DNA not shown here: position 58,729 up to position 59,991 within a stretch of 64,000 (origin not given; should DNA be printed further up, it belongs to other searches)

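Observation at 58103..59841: Orphan corrinoid-protein / CdhD(AcsD)-like pair with an unusual palindrome-rich leader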

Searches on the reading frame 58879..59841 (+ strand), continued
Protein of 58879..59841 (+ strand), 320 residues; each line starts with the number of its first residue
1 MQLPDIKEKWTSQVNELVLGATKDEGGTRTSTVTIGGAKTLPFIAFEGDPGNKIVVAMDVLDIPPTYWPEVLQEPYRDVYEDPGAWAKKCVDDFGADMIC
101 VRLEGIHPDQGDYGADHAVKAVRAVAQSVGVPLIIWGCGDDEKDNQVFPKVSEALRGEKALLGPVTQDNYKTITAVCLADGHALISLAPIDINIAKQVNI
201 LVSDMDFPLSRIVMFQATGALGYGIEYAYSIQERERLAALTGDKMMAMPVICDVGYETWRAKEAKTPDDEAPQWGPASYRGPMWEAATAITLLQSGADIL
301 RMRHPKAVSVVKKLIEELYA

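Call 57: find_homologous_proteins(query=L177:3759-5108:+)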
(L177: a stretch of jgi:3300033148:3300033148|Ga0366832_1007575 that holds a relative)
Query L177:3759-5108:+ (449 aa): 8000 proteins with E <= 0.001 among 8000 candidates; the best 120 are listed.
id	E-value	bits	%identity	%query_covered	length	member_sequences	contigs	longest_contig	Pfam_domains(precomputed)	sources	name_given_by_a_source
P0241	7.4e-296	999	100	100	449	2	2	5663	PF04060.19,PF03599.23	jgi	-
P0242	7.3e-263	891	88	100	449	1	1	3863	PF04060.19,PF03599.23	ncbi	-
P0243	4.9e-262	888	88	100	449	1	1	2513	PF04060.19,PF03599.23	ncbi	-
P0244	1.0e-261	887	88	100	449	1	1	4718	PF04060.19,PF03599.23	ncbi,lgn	-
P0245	1.2e-261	887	88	100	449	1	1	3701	PF04060.19,PF03599.23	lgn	-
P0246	3.6e-261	885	87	100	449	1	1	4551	PF04060.19,PF03599.23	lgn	-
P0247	1.7e-260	883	87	100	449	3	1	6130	PF04060.19,PF03599.23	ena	-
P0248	2.3e-259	879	87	100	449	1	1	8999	PF04060.19,PF03599.23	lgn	-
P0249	1.2e-254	863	86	100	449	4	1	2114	PF04060.19,PF03599.23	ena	-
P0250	1.1e-247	840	83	100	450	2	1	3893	PF04060.19,PF03599.23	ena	-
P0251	1.5e-245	834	83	99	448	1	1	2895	PF04060.19,PF03599.23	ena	-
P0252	3.3e-242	822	81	99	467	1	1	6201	PF04060.19,PF03599.23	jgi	jgi:acetyl-CoA decarbonylase/synthase complex subunit gamma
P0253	5.0e-240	815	80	99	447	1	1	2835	PF04060.19,PF03599.23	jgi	-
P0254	2.3e-234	797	80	99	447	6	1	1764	PF04060.19,PF03599.23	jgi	-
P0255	9.8e-231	785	79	99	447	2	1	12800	PF04060.19,PF03599.23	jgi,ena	-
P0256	1.1e-214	732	73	99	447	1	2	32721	PF04060.19,PF03599.23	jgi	-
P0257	1.5e-205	702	76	93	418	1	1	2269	PF03599.23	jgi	jgi:acetyl-CoA decarbonylase/synthase complex subunit gamma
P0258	6.8e-184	630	84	74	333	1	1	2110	PF04060.19,PF03599.23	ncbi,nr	ncbi:MAG: acetyl-CoA decarbonylase/synthase complex subunit gamma, partial [Planctomycetes bacterium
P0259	5.2e-177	608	63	100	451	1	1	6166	PF04060.19,PF03599.23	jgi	-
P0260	3.6e-175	602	61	99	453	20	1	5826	PF04060.19,PF03599.23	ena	-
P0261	9.0e-175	600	60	100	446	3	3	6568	PF04060.19,PF03599.23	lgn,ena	-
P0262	3.8e-173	595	61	99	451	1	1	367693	PF04060.19,PF03599.23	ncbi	-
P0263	4.8e-173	595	61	99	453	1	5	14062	PF04060.19,PF03599.23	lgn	-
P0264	4.5e-172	591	62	100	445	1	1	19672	PF04060.19,PF03599.23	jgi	-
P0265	7.3e-172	591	61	99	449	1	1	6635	PF04060.19,PF03599.23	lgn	-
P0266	8.2e-172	591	60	99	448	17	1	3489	PF04060.19,PF03599.23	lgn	-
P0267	1.2e-171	590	61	99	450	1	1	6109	PF04060.19,PF03599.23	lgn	-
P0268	1.9e-170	586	60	99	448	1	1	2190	PF04060.19,PF03599.23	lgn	-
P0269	2.5e-170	586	59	99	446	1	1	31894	PF04060.19,PF03599.23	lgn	-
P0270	4.4e-170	585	60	99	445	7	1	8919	PF04060.19,PF03599.23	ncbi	ncbi:MAG: acetyl-CoA decarbonylase/synthase complex subunit gamma [Planctomycetota bacterium]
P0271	1.3e-169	583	59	99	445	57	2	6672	PF04060.19,PF03599.23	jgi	-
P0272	7.0e-169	581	61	99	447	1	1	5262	PF04060.19,PF03599.23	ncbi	ncbi:MAG: acetyl-CoA decarbonylase/synthase complex subunit gamma [Planctomycetota bacterium]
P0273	7.8e-169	581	60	99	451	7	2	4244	PF04060.19,PF03599.23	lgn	-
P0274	8.2e-169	581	59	100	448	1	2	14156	PF04060.19,PF03599.23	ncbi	ncbi:MAG: acetyl-CoA decarbonylase/synthase complex subunit gamma [Candidatus Brocadiales bacterium]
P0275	1.4e-168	580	59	99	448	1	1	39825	PF04060.19,PF03599.23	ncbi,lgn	ncbi:MAG: acetyl-CoA decarbonylase/synthase complex subunit gamma [Candidatus Brocadiales bacterium]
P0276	1.4e-168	580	59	99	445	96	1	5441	PF04060.19,PF03599.23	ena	-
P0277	1.5e-168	580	61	100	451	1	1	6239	PF04060.19,PF03599.23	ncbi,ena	-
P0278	1.8e-168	580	59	99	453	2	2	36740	PF04060.19,PF03599.23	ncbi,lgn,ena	ncbi:MAG TPA: acetyl-CoA decarbonylase/synthase complex subunit gamma [Candidatus Hypogeohydataceae 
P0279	2.8e-168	579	58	99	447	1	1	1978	PF04060.19,PF03599.23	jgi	jgi:acetyl-CoA decarbonylase/synthase complex subunit gamma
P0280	4.9e-168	578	60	100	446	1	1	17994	PF04060.19,PF03599.23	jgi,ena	-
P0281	8.3e-168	577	60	99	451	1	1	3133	PF04060.19,PF03599.23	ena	-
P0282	9.2e-168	577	61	99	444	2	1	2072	PF04060.19,PF03599.23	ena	-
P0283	9.4e-168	577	59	99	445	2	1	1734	PF04060.19,PF03599.23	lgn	-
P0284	1.1e-167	577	59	99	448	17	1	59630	PF04060.19,PF03599.23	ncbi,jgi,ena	ncbi:MAG: acetyl-CoA decarbonylase/synthase complex subunit gamma [Planctomycetota bacterium]|jgi:ac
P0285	1.5e-167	576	61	99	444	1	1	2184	PF04060.19,PF03599.23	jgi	-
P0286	1.6e-167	576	59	99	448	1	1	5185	PF04060.19,PF03599.23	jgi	jgi:acetyl-CoA decarbonylase/synthase complex subunit gamma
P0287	2.0e-167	576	58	99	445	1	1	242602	PF04060.19,PF03599.23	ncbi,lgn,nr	ncbi:MAG: acetyl-CoA decarbonylase/synthase complex subunit gamma [Candidatus Scalindua sp.]|nr:acet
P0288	2.2e-167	576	59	99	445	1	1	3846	PF04060.19,PF03599.23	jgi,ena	-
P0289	2.4e-167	576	59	99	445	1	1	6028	PF04060.19,PF03599.23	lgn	-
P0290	4.0e-167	575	59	99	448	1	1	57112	PF04060.19,PF03599.23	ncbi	-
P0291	4.1e-167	575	59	99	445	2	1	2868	PF04060.19,PF03599.23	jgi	-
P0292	7.1e-167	574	60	99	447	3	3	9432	PF04060.19,PF03599.23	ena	-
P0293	1.1e-166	574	59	99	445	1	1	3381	PF04060.19,PF03599.23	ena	-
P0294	2.1e-166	573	58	99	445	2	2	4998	PF04060.19,PF03599.23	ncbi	-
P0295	2.8e-166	572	59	99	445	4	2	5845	PF04060.19,PF03599.23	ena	-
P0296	3.0e-166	572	59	99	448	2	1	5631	PF04060.19,PF03599.23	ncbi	-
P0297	4.3e-166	572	58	99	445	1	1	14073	PF04060.19,PF03599.23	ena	-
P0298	9.9e-166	570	60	99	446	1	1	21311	PF04060.19,PF03599.23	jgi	-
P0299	1.2e-165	570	57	99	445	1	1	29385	PF04060.19,PF03599.23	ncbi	-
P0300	1.3e-165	570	59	100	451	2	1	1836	PF04060.19,PF03599.23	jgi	jgi:acetyl-CoA decarbonylase/synthase complex subunit gamma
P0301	1.3e-165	570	57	99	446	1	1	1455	PF04060.19,PF03599.23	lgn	-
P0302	1.7e-165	570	57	99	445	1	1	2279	PF04060.19,PF03599.23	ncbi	-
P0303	1.9e-165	570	57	99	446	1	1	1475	PF04060.19,PF03599.23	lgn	-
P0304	2.0e-165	569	58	99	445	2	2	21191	PF04060.19,PF03599.23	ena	-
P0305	2.4e-165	569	57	99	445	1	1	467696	PF04060.19,PF03599.23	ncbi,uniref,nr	ncbi:large subunit corrinoid FeS protein of CODH/ACS complex AscC [Candidatus Scalindua japonica]|un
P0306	2.4e-165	569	59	99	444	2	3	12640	PF04060.19,PF03599.23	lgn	-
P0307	3.2e-165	569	57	99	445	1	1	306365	PF04060.19,PF03599.23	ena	-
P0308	4.3e-165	568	59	100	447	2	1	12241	PF04060.19,PF03599.23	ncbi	-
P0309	5.6e-165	568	58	99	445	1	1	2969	PF04060.19,PF03599.23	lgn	-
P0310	8.7e-165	567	57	99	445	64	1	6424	PF04060.19,PF03599.23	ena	-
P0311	9.1e-165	567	57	99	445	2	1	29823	PF04060.19,PF03599.23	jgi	-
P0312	9.9e-165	567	57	99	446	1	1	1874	PF04060.19,PF03599.23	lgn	-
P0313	1.0e-164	567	58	99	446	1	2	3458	PF04060.19,PF03599.23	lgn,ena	-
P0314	1.1e-164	567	58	99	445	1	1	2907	PF04060.19,PF03599.23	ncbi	-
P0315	1.9e-164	566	59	100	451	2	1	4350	PF04060.19,PF03599.23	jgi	-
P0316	2.8e-164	566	58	100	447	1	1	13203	PF04060.19,PF03599.23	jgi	-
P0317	3.2e-164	566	59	99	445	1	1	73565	PF04060.19,PF03599.23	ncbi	ncbi:MAG: acetyl-CoA decarbonylase/synthase complex subunit gamma [Candidatus Brocadiia bacterium]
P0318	4.5e-164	565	59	100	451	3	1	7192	PF04060.19,PF03599.23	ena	-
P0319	4.5e-164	565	59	99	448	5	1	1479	PF04060.19,PF03599.23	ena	-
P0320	5.8e-164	565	58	99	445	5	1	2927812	PF04060.19,PF03599.23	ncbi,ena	-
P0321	6.0e-164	565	57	99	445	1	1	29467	PF04060.19,PF03599.23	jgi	jgi:acetyl-CoA decarbonylase/synthase complex subunit gamma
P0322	6.1e-164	565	58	99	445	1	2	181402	PF04060.19,PF03599.23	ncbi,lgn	-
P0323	6.1e-164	565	57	99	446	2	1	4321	PF04060.19,PF03599.23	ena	-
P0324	6.1e-164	565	59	99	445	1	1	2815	PF04060.19,PF03599.23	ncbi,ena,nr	ncbi:MAG TPA: acetyl-CoA decarbonylase/synthase complex subunit gamma [Candidatus Brocadiales bacter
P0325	9.6e-164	564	59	99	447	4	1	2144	PF04060.19,PF03599.23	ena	-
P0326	1.2e-163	564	58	99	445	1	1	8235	PF04060.19,PF03599.23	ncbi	-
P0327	1.6e-163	563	57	99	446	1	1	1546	PF04060.19,PF03599.23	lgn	-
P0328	1.6e-163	563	58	99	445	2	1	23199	PF04060.19,PF03599.23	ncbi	ncbi:MAG: acetyl-CoA decarbonylase/synthase complex subunit gamma [Candidatus Anammoxibacter sp.]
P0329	1.8e-163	563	57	99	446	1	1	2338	PF04060.19,PF03599.23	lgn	-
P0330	2.4e-163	563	57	99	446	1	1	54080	PF04060.19,PF03599.23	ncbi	-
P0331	2.5e-163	563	57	100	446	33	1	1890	PF04060.19,PF03599.23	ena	-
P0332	2.6e-163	563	57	99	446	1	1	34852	PF04060.19,PF03599.23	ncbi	-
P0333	2.6e-163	562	57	100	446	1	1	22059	PF04060.19,PF03599.23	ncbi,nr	ncbi:MAG: acetyl-CoA decarbonylase/synthase complex subunit gamma [wastewater metagenome]|nr:acetyl-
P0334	2.9e-163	562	56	99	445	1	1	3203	PF04060.19,PF03599.23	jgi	jgi:acetyl-CoA decarbonylase/synthase complex subunit gamma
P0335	2.9e-163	562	57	99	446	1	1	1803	PF04060.19,PF03599.23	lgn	-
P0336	3.0e-163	562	57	99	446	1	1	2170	PF04060.19,PF03599.23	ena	-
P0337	3.5e-163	562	58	99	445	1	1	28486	PF04060.19,PF03599.23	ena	-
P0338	3.6e-163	562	58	99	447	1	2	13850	PF04060.19,PF03599.23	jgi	-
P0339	3.7e-163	562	57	99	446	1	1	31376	PF04060.19,PF03599.23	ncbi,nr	ncbi:MAG: acsC 1 [Candidatus Brocadiaceae bacterium]|nr:acsC 1 [Candidatus Brocadiaceae bacterium]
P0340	4.3e-163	562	57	99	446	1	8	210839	PF04060.19,PF03599.23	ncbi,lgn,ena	-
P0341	4.4e-163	562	57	99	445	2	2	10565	PF04060.19,PF03599.23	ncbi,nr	ncbi:MAG: acetyl-CoA decarbonylase/synthase complex subunit gamma [Candidatus Scalindua sp.]|nr:acet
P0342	5.7e-163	561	58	99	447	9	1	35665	PF04060.19,PF03599.23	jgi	-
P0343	5.8e-163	561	57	99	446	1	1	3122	PF04060.19,PF03599.23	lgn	-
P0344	5.9e-163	561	57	100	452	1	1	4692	PF04060.19,PF03599.23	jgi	jgi:acetyl-CoA decarbonylase/synthase complex subunit gamma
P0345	6.0e-163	561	57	99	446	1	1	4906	PF04060.19,PF03599.23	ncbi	-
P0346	6.0e-163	561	57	99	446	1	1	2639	PF04060.19,PF03599.23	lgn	-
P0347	6.0e-163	561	57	99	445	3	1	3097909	PF04060.19,PF03599.23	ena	-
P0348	6.1e-163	561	58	100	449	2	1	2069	PF04060.19,PF03599.23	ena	-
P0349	6.5e-163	561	59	99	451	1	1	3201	PF04060.19,PF03599.23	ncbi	-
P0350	7.2e-163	561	57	99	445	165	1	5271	PF04060.19,PF03599.23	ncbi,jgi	ncbi:MAG: acetyl-CoA decarbonylase/synthase complex subunit gamma [Planctomycetota bacterium]|jgi:ac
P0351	7.8e-163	561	58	99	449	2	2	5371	PF04060.19,PF03599.23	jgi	jgi:acetyl-CoA decarbonylase/synthase complex subunit gamma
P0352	1.0e-162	561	58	100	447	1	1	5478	PF04060.19,PF03599.23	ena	-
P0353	1.1e-162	561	58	99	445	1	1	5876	PF04060.19,PF03599.23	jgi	jgi:acetyl-CoA decarbonylase/synthase complex subunit gamma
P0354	1.1e-162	561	57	99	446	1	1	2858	PF04060.19,PF03599.23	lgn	-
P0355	1.1e-162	560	58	99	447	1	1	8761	PF04060.19,PF03599.23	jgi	-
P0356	1.3e-162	560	59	100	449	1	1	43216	PF04060.19,PF03599.23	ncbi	-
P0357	1.5e-162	560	57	99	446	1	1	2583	PF04060.19,PF03599.23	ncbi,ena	ncbi:MAG: acetyl-CoA decarbonylase/synthase complex subunit gamma [Planctomycetota bacterium]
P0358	1.5e-162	560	57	99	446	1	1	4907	PF04060.19,PF03599.23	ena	-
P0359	1.6e-162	560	59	99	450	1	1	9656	PF04060.19,PF03599.23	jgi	-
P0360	1.9e-162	560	59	99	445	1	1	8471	PF04060.19,PF03599.23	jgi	jgi:acetyl-CoA decarbonylase/synthase complex subunit gamma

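Call 59: find_encoding_contigs(protein=P0277, flank=10000, max_places=3)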
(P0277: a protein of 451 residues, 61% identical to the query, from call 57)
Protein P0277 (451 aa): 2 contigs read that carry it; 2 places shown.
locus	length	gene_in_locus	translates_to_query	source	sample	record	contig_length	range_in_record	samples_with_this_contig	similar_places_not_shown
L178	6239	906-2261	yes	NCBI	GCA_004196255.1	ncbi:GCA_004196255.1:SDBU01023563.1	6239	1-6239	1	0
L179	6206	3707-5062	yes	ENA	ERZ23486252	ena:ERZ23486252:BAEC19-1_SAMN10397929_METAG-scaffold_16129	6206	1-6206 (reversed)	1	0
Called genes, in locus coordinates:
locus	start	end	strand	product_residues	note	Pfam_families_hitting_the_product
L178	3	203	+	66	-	?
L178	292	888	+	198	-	PF00574:CLP_protease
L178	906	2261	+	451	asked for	PF04060:FeS, PF03599:CdhD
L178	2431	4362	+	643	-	PF00111:Fer2, PF17650:RACo_linker, PF17651:Raco_middle, PF14574:RACo_C_ter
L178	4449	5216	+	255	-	PF01656:CbiA, PF02374:ArsA_ATPase (weak), PF13614:AAA_31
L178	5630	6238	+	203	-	?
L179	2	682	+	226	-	?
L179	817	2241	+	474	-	PF18537:CODH_A_N, PF03598:CdhC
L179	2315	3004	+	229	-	-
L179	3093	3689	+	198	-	PF00574:CLP_protease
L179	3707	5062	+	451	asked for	PF04060:FeS, PF03599:CdhD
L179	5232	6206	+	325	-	?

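Call 60: find_encoding_contigs(protein=P0259, flank=10000, max_places=3)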
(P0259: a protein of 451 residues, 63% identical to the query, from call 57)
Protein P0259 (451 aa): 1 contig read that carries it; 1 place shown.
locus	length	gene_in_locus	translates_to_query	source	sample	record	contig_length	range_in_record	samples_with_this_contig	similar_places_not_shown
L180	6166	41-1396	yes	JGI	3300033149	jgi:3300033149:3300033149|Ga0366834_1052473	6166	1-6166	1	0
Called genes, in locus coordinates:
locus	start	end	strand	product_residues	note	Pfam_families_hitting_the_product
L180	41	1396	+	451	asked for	PF04060:FeS, PF03599:CdhD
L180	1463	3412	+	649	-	PF00111:Fer2, PF17650:RACo_linker, PF17651:Raco_middle, PF14574:RACo_C_ter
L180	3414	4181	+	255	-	PF01656:CbiA, PF02374:ArsA_ATPase (weak), PF13614:AAA_31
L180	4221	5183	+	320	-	PF03599:CdhD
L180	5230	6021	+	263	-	PF00809:Pterin_bind, PF03599:CdhD (weak)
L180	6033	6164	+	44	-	?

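Call 63: list_cluster_members(proteins=[P0272, P0308, P0292, P0316, P0325, P0338, P0342, P0352, P0355, P0317])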
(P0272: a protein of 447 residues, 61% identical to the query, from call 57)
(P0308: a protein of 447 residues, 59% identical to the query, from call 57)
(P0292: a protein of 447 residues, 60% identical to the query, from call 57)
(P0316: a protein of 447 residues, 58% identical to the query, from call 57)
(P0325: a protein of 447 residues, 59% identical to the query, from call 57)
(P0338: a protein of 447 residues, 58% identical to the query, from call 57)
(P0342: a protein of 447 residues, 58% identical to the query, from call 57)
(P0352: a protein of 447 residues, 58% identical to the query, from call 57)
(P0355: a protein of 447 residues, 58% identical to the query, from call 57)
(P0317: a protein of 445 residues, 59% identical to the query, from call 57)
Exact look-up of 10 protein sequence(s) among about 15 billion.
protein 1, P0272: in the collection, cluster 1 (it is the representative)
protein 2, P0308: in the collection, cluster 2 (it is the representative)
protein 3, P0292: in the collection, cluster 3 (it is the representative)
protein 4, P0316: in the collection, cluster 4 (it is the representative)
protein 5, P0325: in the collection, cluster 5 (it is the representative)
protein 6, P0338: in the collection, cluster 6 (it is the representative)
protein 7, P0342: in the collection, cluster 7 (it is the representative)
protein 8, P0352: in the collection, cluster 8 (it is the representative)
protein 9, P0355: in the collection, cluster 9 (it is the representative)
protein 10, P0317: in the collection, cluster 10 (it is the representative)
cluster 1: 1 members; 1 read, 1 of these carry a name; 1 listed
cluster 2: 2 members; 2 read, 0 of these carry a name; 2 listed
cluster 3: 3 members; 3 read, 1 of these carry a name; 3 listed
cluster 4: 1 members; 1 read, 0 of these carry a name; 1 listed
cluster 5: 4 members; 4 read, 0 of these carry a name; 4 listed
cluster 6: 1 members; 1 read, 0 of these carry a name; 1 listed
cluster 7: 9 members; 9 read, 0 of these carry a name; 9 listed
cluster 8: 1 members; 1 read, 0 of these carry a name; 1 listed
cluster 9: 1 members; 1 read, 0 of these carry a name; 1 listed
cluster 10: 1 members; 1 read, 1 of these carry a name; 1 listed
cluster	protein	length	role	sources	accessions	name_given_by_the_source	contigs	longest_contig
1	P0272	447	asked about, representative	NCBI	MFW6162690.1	MAG: acetyl-CoA decarbonylase/synthase complex subunit gamma [Planctomycetota bacterium]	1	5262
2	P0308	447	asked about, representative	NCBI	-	-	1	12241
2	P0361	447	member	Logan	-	-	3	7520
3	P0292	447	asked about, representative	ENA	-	-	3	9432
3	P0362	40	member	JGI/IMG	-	hypothetical protein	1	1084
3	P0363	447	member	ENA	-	-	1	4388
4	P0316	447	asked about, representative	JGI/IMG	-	-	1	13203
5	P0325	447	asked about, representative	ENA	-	-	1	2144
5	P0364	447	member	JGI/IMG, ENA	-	-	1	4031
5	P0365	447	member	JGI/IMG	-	-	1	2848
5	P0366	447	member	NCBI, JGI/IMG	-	-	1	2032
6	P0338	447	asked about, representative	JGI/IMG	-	-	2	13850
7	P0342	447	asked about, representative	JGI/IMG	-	-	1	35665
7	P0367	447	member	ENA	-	-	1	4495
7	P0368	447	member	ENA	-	-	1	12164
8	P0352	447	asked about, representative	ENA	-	-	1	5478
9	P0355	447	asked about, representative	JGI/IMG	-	-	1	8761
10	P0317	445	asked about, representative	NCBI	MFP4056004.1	MAG: acetyl-CoA decarbonylase/synthase complex subunit gamma [Candidatus Brocadiia ...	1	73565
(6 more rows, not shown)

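Call 64: find_encoding_contigs(protein=P0342, flank=10000, max_places=2)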
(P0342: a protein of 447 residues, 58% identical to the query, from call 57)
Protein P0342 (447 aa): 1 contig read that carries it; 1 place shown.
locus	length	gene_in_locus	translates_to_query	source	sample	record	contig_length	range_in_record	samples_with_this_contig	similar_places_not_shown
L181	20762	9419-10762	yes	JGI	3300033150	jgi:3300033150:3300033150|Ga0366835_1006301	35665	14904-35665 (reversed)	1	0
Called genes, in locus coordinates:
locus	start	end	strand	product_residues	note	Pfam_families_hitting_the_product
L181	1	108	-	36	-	?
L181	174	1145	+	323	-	PF00849:PseudoU_synth_2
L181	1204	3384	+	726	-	PF00069:Pkinase, PF07714:PK_Tyr_Ser-Thr, PF03109:ABC1 (weak)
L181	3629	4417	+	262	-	PF01656:CbiA, PF02374:ArsA_ATPase (weak), PF10609:ParA (weak), PF13614:AAA_31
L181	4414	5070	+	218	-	PF13247:Fer4_11, PF00037:Fer4, PF12838:Fer4_7, PF00037:Fer4, PF13237:Fer4_10, PF14697:Fer4_21, PF13187:Fer4_9, PF00037:Fer4, +13 more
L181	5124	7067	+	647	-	PF03063:Prismane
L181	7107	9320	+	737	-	PF18537:CODH_A_N, PF03598:CdhC, PF19436:ACS_CODH_B_C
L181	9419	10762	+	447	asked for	PF04060:FeS, PF03599:CdhD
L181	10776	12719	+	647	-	PF00111:Fer2, PF13510:Fer2_4 (weak), PF17650:RACo_linker, PF17651:Raco_middle, PF14574:RACo_C_ter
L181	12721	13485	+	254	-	PF00142:Fer4_NifH (faint), PF01656:CbiA, PF02374:ArsA_ATPase (weak), PF10609:ParA (weak), PF13614:AAA_31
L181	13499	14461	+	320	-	PF03599:CdhD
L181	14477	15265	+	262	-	PF00809:Pterin_bind, PF03599:CdhD (weak)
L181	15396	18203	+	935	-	-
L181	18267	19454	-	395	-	PF01979:Amidohydro_1, PF07969:Amidohydro_3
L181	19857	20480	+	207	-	-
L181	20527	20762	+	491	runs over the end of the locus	PF13385:Laminin_G_3, PF07589:PEP_exosort_dom (faint)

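Call 65: find_encoding_contigs(protein=P0308, flank=10000, max_places=2)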
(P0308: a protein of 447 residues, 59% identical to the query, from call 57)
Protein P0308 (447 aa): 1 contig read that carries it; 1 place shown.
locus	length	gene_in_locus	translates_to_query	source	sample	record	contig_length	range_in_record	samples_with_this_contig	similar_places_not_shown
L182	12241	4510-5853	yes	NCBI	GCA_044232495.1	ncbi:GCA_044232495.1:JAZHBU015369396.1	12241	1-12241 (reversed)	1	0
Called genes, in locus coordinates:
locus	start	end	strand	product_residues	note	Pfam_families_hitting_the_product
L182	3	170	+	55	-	?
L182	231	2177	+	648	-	PF03063:Prismane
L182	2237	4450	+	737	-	PF18537:CODH_A_N, PF03598:CdhC, PF19436:ACS_CODH_B_C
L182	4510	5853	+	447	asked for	PF04060:FeS, PF03599:CdhD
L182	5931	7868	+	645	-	PF00111:Fer2, PF17650:RACo_linker, PF17651:Raco_middle, PF14574:RACo_C_ter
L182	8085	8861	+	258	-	PF00142:Fer4_NifH (weak), PF01656:CbiA, PF02374:ArsA_ATPase (faint), PF10609:ParA (faint), PF13614:AAA_31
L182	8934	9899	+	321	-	PF03599:CdhD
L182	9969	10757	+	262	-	PF00809:Pterin_bind, PF03599:CdhD (weak)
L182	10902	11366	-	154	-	PF04073:tRNA_edit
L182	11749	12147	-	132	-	PF00072:Response_reg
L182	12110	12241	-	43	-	?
